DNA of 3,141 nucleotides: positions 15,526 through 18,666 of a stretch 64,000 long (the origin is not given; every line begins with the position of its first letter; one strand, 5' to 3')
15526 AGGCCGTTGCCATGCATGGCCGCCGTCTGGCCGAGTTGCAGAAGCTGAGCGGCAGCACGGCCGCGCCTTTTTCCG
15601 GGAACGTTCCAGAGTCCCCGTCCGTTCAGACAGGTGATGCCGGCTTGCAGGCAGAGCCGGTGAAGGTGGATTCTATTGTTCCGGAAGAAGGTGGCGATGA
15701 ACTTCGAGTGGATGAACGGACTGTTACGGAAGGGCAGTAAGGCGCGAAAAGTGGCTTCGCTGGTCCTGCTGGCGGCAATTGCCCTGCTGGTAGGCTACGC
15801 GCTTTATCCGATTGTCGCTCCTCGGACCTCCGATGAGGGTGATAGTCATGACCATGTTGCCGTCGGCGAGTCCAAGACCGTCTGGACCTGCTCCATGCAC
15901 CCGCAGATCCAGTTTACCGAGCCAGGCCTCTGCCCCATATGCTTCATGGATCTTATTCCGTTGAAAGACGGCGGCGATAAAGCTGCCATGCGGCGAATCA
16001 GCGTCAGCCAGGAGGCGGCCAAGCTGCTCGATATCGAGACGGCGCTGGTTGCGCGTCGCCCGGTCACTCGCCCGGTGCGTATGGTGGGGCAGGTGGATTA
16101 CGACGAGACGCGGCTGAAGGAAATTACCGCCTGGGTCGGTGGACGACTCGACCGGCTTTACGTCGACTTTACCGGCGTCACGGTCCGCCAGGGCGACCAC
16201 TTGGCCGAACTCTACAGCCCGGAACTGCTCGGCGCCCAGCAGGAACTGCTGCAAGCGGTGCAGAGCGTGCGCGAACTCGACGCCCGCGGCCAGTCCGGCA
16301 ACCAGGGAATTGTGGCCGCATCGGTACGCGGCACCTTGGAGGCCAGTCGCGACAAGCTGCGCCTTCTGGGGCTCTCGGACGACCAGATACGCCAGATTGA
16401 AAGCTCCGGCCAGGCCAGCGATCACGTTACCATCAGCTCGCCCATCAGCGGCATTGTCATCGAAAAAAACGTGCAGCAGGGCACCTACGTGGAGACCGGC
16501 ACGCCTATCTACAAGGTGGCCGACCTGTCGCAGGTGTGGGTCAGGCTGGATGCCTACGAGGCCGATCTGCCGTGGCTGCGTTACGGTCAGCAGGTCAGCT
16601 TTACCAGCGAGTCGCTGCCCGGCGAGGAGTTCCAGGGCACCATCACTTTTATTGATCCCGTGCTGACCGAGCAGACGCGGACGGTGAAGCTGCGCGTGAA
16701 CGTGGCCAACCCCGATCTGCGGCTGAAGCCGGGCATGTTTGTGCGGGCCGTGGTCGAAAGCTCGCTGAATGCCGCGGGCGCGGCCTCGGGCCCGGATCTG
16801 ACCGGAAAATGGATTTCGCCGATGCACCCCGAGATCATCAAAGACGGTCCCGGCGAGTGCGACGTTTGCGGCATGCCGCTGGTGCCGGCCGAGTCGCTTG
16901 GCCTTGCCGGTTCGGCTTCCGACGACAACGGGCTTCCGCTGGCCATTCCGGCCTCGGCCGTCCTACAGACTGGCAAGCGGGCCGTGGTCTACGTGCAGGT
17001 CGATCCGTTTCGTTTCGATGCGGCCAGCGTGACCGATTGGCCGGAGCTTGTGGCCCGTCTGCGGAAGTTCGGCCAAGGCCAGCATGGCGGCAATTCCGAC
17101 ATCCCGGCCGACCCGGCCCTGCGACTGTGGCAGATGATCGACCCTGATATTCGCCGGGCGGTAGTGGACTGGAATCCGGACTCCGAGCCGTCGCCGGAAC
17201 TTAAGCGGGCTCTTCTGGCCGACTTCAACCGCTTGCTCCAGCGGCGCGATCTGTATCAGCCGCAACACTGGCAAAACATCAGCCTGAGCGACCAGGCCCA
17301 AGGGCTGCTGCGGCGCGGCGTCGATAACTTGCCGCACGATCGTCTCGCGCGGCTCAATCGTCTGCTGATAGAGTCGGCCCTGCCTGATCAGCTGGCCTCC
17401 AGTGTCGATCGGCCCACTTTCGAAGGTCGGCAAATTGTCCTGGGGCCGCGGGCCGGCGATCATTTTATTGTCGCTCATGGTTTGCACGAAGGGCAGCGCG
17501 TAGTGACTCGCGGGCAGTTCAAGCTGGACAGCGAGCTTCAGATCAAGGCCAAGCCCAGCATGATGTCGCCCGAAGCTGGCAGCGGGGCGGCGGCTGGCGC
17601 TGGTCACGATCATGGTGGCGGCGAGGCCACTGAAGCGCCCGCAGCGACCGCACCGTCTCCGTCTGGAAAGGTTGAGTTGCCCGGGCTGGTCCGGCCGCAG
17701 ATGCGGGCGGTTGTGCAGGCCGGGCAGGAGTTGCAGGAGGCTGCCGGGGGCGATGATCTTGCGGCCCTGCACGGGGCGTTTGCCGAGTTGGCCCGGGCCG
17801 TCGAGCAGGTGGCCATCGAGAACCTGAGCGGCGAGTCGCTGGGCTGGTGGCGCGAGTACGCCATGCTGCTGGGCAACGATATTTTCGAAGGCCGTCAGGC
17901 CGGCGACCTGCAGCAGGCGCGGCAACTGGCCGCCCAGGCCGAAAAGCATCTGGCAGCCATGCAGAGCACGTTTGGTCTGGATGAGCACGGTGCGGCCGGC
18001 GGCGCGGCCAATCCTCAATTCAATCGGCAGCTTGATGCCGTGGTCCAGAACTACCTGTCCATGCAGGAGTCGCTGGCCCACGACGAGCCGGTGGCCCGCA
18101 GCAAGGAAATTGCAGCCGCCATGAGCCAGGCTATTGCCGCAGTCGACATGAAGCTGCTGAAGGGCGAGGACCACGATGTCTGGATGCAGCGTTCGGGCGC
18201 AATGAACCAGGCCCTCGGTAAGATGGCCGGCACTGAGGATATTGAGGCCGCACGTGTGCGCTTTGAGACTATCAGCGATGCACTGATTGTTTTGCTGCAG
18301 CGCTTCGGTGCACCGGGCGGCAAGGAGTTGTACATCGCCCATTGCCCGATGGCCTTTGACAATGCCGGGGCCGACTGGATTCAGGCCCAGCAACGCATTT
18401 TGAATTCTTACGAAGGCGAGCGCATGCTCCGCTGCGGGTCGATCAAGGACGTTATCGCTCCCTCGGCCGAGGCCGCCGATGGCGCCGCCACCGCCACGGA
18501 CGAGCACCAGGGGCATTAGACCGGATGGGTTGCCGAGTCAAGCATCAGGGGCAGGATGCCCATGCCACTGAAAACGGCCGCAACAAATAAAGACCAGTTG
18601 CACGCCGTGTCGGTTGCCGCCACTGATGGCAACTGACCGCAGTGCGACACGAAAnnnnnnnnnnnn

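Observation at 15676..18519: Membrane fusion protein carrying two heavy-metal-binding domains and a fused DUF3347-like C-terminal domain (947 aa)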

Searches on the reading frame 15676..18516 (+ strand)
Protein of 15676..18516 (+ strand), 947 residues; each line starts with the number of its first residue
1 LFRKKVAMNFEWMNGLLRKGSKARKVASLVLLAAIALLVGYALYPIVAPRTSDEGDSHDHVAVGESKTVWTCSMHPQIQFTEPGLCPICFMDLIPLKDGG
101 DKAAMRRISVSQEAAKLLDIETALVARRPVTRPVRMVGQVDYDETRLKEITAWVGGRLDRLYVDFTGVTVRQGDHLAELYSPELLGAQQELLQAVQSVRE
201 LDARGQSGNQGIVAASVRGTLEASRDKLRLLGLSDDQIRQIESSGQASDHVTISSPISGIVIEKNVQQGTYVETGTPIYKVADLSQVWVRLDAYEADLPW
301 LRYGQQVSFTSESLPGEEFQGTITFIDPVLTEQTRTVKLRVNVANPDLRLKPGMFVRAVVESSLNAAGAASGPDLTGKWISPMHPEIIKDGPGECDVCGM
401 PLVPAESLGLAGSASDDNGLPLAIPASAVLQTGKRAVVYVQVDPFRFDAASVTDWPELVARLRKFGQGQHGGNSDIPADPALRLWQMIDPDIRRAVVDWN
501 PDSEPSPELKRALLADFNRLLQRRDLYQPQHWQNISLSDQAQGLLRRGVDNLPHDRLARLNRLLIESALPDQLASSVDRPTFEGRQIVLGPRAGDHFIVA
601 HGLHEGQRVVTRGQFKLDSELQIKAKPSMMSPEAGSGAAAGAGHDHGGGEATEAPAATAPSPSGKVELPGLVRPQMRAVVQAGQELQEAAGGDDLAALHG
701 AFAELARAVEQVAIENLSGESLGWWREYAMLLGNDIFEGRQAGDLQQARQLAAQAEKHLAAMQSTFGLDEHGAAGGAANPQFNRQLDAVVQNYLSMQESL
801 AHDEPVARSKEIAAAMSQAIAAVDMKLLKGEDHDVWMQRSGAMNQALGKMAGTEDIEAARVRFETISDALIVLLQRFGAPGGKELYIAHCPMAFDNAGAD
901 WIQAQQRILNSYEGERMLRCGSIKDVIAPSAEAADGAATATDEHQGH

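Call 3: search_protein_families(library=pfam, proteins=[window:15676-18516:+], max_evalue=1)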
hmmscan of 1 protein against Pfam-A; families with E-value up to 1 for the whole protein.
window:15676-18516:+ (947 aa): 7 families
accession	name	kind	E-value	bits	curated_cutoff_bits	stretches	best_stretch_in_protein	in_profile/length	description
PF16576.10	HlyD_D23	-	1.2e-75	254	30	1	130-356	2-214/214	Barrel-sandwich domain of CusB or HlyD membrane-fusion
PF19335.5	HMBD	-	1.2e-21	76.8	23.6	2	378-405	1-28/28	Heavy metal binding domain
PF13437.12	HlyD_3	-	8.3e-21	75.2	22.2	1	252-353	1-106/106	HlyD family secretion protein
PF11827.13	DUF3347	-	9.6e-17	62.1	25.5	1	789-879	1-90/93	Protein of unknown function (DUF3347)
PF13533.13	Biotin_lipoyl_2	-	0.00071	19.8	29.8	1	251-279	1-29/32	Biotin-lipoyl like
PF16572.11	HlyD_D4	-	0.0077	16.5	26.4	1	176-246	1-54/55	Long alpha hairpin domain of cation efflux system protein, CusB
PF25471.1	TM_PetC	-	0.42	10.9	37.1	1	28-47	14-33/48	Iron-sulfur subunit PetC transmembrane anchor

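Call 4: search_protein_families(library=ncbifam, proteins=[window:15676-18516:+], max_evalue=0.1)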
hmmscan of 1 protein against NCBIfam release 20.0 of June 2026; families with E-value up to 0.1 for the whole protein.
window:15676-18516:+ (947 aa): 19 families
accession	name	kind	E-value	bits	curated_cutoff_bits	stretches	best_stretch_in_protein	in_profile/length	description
TIGR01730.1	RND_mfp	subfamily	1.9e-35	122.4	94.9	2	148-364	27-248/322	efflux RND transporter periplasmic adaptor subunit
TIGR00999.1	8a0102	subfamily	6.3e-34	117.3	319.3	2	238-363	81-204/271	CzcB/NccB family metal efflux transporter periplasmic adaptor subunit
NF007303.0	PRK09783.1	subfamily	3.7e-30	104.7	390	1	65-356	45-320/414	copper/silver efflux system membrane fusion protein CusB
NF045680.1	DiMtlExpIhpB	equivalog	1.2e-23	83.7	450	1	235-360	123-246/326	divalent metal ion exporter adaptor subunit IhpB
TIGR00998.1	8a0101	subfamily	4.3e-12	45.6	390.8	1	242-328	196-283/334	EmrA/EmrK family multidrug efflux transporter periplasmic adaptor subunit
NF011604.1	PRK15030.1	equivalog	5.4e-11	42.1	765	2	320-366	257-303/397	multidrug efflux RND transporter periplasmic adaptor subunit AcrA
NF002939.0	PRK03598.1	equivalog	8.9e-10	38.2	393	1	249-357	203-322/332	secretion protein HlyD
NF008606.0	PRK11578.1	equivalog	5.3e-09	35.7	342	1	248-350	181-288/371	macrolide transporter subunit MacA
TIGR02971.1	heterocyst_DevB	subfamily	1.1e-07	31.6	129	1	248-332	202-284/327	ABC exporter membrane fusion protein, DevB family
NF007362.0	PRK09859.1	equivalog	2.9e-07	29.9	738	1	320-362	253-295/385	multidrug transporter subunit MdtE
NF011715.0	PRK15136.1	equivalog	6.5e-07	28.3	563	1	249-314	214-279/390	multidrug efflux MFS transporter periplasmic adaptor subunit EmrA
NF045904.1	RND-peri-MexE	equivalog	3.3e-05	22.9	714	1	122-364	40-296/390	multidrug efflux RND transporter periplasmic adaptor subunit MexE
NF033138.2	RND-peri-MexC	equivalog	4e-05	22.9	625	1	315-359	246-292/375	MexC family multidrug efflux RND transporter periplasmic adaptor subunit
NF007132.1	PRK09578.1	equivalog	6.6e-05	21.8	512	0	320-365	258-303/396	MexX/AxyX family multidrug efflux RND transporter periplasmic adaptor subunit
NF033834.1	RND_adapt_MexA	exception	0.00013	21.3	750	1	317-361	239-283/373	multidrug efflux RND transporter periplasmic adaptor subunit MexA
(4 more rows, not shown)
